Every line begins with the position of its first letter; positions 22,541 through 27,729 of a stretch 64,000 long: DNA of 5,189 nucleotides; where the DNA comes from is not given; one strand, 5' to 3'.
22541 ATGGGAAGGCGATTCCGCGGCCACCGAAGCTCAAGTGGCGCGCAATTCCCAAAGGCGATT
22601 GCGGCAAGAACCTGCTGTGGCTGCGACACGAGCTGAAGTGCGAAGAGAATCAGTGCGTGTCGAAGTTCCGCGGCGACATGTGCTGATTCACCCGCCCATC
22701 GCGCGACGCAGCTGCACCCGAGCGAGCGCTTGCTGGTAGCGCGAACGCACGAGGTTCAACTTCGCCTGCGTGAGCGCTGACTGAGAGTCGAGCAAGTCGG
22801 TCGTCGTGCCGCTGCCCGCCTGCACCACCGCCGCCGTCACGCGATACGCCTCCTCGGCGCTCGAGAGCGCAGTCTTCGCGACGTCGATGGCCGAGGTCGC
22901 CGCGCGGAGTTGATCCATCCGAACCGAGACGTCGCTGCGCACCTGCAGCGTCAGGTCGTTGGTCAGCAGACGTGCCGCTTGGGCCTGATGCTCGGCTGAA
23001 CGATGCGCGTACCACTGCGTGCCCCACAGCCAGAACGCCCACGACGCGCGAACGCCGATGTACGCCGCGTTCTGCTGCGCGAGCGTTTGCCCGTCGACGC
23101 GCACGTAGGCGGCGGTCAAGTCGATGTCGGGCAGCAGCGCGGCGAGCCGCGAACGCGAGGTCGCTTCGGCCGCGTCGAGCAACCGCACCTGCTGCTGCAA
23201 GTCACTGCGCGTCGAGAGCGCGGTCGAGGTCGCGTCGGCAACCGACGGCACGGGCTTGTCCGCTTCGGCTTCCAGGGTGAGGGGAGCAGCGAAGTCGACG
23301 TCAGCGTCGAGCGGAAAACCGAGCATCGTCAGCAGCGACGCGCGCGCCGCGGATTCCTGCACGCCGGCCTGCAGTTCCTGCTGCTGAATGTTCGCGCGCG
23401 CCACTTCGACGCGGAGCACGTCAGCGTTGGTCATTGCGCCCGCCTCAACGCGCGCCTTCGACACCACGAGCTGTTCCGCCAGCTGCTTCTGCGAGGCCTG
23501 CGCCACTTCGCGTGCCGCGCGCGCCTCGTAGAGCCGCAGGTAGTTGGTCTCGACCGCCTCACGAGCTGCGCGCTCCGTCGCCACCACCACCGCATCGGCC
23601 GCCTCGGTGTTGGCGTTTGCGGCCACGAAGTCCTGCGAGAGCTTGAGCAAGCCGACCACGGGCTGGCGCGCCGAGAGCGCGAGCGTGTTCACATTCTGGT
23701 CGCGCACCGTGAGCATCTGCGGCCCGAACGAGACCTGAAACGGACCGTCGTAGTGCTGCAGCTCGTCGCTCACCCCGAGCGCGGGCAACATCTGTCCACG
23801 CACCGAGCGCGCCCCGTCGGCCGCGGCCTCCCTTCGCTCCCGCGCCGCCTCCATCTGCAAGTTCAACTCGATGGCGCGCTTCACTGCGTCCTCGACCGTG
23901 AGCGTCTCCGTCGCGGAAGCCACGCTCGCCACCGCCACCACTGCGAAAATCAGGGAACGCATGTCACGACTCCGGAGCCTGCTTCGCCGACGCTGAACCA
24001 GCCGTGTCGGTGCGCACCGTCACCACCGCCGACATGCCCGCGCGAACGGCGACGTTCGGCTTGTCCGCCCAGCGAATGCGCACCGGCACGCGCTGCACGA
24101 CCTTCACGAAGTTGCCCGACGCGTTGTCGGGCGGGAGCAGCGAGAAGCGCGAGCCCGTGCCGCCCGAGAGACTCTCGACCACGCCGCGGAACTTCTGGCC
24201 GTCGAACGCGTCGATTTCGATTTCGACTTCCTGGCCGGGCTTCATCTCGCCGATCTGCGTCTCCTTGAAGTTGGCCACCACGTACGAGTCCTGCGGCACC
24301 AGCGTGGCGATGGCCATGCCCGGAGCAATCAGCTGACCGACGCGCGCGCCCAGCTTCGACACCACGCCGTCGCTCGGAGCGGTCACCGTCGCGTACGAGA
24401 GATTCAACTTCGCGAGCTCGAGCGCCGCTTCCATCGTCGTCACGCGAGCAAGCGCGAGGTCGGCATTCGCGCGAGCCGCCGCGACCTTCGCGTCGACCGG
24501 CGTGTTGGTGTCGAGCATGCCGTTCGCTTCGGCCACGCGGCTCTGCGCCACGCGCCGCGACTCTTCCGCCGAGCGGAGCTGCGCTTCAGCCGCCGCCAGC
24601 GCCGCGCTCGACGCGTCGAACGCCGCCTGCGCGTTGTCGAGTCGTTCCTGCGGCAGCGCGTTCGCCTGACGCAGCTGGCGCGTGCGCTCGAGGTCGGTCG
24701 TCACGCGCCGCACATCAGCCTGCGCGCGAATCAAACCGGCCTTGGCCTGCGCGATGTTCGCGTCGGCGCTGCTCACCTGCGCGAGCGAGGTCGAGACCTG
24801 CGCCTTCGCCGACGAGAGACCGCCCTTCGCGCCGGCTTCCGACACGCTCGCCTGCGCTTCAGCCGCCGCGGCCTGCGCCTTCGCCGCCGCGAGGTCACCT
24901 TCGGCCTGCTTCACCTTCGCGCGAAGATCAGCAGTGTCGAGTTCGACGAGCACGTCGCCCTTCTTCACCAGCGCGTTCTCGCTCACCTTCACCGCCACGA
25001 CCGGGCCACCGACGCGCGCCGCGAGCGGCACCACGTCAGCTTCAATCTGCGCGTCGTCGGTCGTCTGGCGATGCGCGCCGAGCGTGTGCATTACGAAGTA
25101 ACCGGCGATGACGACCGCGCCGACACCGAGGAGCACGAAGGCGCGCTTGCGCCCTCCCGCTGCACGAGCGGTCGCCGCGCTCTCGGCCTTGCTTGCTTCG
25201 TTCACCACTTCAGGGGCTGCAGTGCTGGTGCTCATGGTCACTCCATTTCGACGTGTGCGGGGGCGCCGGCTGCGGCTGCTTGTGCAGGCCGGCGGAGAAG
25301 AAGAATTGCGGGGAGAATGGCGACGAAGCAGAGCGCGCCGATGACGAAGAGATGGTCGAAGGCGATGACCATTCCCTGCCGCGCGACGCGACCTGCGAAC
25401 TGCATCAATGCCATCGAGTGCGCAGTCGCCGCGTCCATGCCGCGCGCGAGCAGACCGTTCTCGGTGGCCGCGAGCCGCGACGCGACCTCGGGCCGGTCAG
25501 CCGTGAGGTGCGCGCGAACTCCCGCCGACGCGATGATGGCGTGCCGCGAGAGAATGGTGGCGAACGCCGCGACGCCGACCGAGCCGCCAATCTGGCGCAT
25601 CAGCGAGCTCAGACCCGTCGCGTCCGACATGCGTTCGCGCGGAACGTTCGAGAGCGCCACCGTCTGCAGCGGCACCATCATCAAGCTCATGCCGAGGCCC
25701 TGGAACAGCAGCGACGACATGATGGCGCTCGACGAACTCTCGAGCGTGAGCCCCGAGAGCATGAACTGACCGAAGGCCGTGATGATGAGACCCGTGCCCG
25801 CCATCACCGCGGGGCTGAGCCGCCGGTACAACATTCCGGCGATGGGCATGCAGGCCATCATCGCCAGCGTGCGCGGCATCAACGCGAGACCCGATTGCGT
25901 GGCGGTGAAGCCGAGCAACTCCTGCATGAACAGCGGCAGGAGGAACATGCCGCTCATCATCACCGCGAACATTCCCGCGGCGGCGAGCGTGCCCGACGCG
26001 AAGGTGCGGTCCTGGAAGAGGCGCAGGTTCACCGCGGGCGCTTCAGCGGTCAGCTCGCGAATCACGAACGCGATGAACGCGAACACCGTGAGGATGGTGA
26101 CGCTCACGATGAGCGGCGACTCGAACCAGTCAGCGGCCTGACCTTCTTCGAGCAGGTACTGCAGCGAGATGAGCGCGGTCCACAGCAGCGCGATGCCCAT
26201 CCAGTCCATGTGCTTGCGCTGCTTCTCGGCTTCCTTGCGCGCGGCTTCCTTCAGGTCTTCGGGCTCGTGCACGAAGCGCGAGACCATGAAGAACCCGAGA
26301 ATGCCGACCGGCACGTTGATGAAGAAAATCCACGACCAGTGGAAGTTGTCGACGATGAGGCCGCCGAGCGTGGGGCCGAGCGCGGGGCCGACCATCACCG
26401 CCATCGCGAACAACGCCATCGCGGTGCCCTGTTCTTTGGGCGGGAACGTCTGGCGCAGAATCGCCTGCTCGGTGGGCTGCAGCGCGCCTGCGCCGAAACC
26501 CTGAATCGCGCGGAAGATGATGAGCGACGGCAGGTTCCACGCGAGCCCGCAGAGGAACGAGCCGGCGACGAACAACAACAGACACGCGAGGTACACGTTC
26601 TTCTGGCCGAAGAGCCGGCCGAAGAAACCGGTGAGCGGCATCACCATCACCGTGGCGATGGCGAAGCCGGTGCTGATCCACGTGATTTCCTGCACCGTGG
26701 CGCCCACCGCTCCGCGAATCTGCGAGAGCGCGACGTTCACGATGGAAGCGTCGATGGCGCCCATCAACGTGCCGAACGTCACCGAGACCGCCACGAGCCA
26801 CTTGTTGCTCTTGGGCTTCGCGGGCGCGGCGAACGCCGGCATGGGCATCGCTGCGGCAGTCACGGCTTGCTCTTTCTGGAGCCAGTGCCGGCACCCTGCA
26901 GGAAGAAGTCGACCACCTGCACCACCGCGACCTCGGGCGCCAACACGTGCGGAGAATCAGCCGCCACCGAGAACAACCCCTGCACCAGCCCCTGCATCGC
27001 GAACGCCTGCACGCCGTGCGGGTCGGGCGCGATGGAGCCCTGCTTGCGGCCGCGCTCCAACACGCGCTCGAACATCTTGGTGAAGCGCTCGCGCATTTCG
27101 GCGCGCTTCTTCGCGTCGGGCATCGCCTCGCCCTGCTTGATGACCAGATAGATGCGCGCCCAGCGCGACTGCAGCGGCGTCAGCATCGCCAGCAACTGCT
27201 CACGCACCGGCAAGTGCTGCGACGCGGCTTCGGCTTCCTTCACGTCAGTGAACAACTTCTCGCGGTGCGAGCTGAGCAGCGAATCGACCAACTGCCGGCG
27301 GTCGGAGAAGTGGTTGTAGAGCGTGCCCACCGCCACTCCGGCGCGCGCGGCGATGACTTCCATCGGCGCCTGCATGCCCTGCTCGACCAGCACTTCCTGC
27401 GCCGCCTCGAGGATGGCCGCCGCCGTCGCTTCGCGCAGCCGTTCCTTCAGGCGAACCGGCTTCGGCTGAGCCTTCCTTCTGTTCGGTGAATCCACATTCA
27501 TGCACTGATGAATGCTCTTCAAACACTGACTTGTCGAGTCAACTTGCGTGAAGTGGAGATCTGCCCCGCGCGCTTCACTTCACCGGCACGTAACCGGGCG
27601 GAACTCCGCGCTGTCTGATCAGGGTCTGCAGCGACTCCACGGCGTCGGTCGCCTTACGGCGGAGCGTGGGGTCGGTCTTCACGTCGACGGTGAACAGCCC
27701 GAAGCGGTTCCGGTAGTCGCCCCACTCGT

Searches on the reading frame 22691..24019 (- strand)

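Call 71: search_protein_families(library=pfam, proteins=[window:22691-24019:-], max_evalue=0.00001)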
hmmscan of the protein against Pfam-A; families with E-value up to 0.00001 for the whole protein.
window:22691-24019:- (443 aa): 1 family
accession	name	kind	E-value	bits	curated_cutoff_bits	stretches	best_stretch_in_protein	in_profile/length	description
PF02321.23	OEP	-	5.9e-40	137.5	22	2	262-442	3-187/187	Outer membrane efflux protein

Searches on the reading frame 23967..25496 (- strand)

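Call 71: search_protein_families(library=pfam, proteins=[window:23967-25496:-], max_evalue=0.00001)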
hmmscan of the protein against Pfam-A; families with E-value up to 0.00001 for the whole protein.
window:23967-25496:- (510 aa): 4 families
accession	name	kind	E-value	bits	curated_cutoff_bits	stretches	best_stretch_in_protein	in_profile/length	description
PF16576.10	HlyD_D23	-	1.4e-16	60.9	30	1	286-442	42-183/214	Barrel-sandwich domain of CusB or HlyD membrane-fusion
PF00529.27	CusB_dom_1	-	2.3e-14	53.9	26.5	1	336-496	12-89/89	Cation efflux system protein CusB domain 1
PF13437.12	HlyD_3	-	5.9e-13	49.9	22.2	1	370-449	1-82/106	HlyD family secretion protein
PF13533.13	Biotin_lipoyl_2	-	3.8e-08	33.4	29.8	1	156-187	1-32/32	Biotin-lipoyl like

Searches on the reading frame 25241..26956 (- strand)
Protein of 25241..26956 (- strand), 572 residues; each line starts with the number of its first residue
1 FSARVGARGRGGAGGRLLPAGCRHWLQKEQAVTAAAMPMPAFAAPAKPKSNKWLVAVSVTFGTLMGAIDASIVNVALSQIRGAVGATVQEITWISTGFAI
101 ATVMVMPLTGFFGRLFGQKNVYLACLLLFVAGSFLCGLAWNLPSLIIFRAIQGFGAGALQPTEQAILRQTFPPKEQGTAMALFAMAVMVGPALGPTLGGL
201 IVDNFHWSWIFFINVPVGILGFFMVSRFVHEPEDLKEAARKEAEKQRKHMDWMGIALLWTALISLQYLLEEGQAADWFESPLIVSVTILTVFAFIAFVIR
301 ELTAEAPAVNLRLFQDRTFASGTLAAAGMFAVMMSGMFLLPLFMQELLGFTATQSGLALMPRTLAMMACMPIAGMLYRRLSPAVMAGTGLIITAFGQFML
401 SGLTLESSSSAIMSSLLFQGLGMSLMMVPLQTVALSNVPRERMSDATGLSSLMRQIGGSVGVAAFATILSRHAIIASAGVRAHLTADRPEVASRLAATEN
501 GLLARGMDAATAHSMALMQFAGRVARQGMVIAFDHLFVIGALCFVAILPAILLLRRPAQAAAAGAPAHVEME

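Call 74: search_protein_families(library=pfam, proteins=[window:25241-26956:-], max_evalue=0.00001)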
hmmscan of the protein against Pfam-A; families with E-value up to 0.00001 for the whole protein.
window:25241-26956:- (572 aa): 2 families
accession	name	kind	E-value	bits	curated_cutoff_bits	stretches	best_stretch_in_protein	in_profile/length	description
PF07690.21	MFS_1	-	2e-59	201.7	33.4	1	60-461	2-346/347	Major Facilitator Superfamily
PF00083.30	Sugar_tr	-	7.2e-11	42.1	22.3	1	86-225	43-188/452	Sugar (and other) transporter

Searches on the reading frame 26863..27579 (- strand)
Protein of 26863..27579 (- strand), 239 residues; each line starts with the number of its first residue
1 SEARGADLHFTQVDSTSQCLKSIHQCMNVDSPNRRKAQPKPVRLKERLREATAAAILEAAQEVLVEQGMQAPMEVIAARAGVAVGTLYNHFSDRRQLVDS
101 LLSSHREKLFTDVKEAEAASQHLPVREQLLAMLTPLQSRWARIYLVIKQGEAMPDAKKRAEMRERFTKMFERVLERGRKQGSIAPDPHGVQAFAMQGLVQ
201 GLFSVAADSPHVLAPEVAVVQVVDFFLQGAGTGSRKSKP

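Call 74: search_protein_families(library=pfam, proteins=[window:26863-27579:-], max_evalue=0.00001)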
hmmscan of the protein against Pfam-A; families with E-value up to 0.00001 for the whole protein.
window:26863-27579:- (239 aa): 1 family
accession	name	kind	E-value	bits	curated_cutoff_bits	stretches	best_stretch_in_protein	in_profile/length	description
PF00440.29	TetR_N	-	7.9e-12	45.2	24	1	56-100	1-46/47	Bacterial regulatory proteins, tetR family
